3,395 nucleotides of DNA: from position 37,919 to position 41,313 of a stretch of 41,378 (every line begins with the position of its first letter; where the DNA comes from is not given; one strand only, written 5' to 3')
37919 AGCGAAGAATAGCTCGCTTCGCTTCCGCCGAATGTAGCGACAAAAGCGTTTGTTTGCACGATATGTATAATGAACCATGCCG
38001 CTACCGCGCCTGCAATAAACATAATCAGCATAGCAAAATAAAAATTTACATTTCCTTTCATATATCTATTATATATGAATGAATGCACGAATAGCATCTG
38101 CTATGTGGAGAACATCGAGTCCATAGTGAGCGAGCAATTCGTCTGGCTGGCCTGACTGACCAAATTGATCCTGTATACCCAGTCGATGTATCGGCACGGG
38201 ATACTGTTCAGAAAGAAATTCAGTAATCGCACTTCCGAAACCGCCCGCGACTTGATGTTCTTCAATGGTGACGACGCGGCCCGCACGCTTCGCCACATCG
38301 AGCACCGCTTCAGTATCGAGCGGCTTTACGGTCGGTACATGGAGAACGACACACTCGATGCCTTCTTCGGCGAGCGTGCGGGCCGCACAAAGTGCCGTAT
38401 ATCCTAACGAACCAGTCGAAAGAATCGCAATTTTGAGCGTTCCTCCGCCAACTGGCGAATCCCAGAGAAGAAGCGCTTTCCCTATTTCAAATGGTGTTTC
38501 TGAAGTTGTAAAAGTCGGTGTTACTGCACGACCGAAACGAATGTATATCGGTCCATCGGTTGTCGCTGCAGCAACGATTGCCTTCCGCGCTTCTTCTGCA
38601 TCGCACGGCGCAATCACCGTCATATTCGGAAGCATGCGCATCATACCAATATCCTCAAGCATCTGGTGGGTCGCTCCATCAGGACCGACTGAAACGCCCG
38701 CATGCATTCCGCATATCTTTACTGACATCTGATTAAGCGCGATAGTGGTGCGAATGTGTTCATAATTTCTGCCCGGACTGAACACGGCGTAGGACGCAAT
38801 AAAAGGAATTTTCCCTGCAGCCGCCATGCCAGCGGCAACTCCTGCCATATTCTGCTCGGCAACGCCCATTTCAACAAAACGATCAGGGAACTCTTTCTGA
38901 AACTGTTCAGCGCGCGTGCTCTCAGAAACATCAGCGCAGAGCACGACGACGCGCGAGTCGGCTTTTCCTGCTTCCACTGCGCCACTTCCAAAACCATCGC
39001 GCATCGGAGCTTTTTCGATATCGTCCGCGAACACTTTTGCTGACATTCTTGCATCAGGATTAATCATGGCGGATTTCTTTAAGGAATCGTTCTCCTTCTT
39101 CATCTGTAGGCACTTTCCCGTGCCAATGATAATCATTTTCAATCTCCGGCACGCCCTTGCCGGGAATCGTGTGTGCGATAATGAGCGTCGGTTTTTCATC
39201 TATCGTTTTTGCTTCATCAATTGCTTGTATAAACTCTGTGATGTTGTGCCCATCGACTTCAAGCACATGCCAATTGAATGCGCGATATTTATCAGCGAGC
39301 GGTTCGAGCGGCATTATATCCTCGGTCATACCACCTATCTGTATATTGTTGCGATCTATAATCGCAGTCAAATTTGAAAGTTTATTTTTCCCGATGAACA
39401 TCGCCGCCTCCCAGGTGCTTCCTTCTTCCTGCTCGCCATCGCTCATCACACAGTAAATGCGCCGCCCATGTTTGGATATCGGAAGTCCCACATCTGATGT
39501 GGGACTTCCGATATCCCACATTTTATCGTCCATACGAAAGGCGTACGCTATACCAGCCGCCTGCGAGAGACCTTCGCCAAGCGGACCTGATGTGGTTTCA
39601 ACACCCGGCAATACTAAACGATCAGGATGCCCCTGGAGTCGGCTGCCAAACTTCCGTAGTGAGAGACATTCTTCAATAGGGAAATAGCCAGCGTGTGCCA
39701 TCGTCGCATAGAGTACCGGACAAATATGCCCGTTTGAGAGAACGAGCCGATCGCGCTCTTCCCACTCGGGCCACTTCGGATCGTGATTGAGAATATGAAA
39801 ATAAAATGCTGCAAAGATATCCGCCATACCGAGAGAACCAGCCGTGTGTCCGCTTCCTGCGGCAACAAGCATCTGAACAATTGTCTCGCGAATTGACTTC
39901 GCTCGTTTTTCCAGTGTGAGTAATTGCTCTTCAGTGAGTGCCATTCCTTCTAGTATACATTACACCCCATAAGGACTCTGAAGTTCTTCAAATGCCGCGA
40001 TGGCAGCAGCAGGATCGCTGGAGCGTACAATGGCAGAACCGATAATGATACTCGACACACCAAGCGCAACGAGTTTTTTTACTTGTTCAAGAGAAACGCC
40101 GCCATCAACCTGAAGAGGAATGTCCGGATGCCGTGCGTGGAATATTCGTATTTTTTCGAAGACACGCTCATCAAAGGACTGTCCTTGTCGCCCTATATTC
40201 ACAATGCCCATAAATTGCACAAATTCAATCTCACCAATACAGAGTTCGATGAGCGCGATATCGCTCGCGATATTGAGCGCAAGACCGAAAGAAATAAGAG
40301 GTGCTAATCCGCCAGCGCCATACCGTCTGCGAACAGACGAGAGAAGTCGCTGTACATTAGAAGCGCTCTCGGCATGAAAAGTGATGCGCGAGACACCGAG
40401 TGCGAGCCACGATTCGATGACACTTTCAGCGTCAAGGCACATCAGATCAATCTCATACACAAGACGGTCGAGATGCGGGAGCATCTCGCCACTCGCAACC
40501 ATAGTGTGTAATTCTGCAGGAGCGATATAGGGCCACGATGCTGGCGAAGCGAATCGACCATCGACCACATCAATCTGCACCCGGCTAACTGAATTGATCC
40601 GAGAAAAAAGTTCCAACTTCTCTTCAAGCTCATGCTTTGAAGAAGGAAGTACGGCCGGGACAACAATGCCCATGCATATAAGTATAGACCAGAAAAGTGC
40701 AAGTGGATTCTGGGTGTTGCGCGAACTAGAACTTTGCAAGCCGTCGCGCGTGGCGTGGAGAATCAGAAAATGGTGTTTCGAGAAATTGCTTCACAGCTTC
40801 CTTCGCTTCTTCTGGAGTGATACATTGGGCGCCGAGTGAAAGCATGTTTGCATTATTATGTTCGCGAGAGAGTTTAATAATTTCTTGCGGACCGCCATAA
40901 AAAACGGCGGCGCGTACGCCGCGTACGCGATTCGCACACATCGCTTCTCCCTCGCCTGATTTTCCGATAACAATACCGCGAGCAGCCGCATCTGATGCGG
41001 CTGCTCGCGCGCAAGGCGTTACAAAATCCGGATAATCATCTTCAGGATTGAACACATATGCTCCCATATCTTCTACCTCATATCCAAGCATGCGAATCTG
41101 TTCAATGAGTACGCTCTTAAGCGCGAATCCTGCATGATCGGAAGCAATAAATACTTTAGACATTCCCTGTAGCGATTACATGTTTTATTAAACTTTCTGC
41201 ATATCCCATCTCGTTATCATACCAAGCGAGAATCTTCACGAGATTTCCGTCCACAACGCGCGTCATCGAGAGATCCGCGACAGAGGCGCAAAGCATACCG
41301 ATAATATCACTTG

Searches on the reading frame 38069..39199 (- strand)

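Call 11: search_protein_families(library=pfam, proteins=[window:38069-39199:-])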
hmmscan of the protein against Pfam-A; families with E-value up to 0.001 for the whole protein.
window:38069-39199:- (376 aa): 3 families
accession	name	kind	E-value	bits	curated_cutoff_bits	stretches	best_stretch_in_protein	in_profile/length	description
PF02779.29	Transket_pyr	-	2e-43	148.5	27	1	64-226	3-171/174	Transketolase, pyrimidine binding domain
PF02780.25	Transketolase_C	-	1.3e-28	99.8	25.9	1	256-366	11-124/124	Transketolase, C-terminal domain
PF22613.1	Transketolase_C_1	-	4.6e-05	24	27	1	254-362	11-113/113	Transketolase-like TK C-terminal domain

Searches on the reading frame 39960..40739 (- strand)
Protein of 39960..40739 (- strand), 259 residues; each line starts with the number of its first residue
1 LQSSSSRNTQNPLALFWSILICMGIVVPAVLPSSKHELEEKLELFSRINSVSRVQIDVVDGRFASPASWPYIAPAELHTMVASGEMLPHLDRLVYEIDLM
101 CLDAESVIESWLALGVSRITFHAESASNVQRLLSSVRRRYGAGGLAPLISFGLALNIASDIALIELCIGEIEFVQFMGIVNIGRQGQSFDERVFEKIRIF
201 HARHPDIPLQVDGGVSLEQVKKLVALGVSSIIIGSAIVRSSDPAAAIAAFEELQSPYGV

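Call 56: search_protein_families(library=pfam, proteins=[window:39960-40739:-])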
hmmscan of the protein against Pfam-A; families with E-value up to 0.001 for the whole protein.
window:39960-40739:- (259 aa): 2 families
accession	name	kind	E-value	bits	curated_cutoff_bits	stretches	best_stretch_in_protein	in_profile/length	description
PF00834.25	Ribul_P_3_epim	-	3.1e-22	79.4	21.1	1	26-237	2-197/198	Ribulose-phosphate 3 epimerase family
PF00977.27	His_biosynth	-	1.5e-05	25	23.6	1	202-247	69-115/228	Histidine biosynthesis protein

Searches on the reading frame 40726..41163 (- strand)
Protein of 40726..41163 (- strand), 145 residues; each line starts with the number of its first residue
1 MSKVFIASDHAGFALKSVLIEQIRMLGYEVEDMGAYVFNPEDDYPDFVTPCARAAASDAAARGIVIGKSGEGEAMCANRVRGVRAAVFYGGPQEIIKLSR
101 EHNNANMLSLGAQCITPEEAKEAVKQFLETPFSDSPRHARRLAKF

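Call 56: search_protein_families(library=pfam, proteins=[window:40726-41163:-])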
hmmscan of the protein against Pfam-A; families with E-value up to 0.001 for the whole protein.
window:40726-41163:- (145 aa): 1 family
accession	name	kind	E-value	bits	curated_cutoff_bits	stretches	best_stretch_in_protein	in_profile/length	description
PF02502.23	LacAB_rpiB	-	1e-40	139.4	24.7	1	4-144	1-137/138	Ribose/Galactose Isomerase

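Call 69: find_encoding_contigs(protein=window:40726-41163:-, flank=10000, max_places=3)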
Protein window:40726-41163:- (145 aa): 23 contigs read that carry it; 3 places shown.
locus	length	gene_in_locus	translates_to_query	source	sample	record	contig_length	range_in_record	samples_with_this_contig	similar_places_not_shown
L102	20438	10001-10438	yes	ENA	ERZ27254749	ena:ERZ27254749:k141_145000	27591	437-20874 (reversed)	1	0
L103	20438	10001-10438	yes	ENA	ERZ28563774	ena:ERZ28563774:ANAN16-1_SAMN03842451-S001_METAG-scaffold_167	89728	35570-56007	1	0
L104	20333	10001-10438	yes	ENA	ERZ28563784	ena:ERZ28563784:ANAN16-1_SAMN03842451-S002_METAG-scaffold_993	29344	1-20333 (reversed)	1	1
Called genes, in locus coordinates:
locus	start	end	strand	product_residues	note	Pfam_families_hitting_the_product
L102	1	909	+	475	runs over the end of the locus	PF02934:GatB_N, PF02637:GatB_Yqey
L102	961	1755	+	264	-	-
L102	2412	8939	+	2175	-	PF12728:HTH_17 (weak), PF26696:PTL_trimer, PF16403:Bact_surface_Ig-like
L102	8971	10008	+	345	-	PF00044:Gp_dh_N, PF02800:Gp_dh_C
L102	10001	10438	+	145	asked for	PF02502:LacAB_rpiB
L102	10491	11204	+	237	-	PF00834:Ribul_P_3_epim, PF00977:His_biosynth (faint)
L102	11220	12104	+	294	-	PF13292:DXP_synthase_N (faint), PF00456:Transketolase_N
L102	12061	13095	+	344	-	PF02779:Transket_pyr, PF02780:Transketolase_C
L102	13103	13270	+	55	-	-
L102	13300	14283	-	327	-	PF00294:PfkB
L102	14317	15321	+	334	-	PF00274:Glycolytic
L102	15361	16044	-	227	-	-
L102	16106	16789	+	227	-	PF01386:Ribosomal_L25p, PF14693:Ribosomal_TL5_C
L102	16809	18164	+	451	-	PF13406:SLT_2, PF01464:SLT (faint)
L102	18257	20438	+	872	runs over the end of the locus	?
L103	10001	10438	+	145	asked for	PF02502:LacAB_rpiB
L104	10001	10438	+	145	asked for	PF02502:LacAB_rpiB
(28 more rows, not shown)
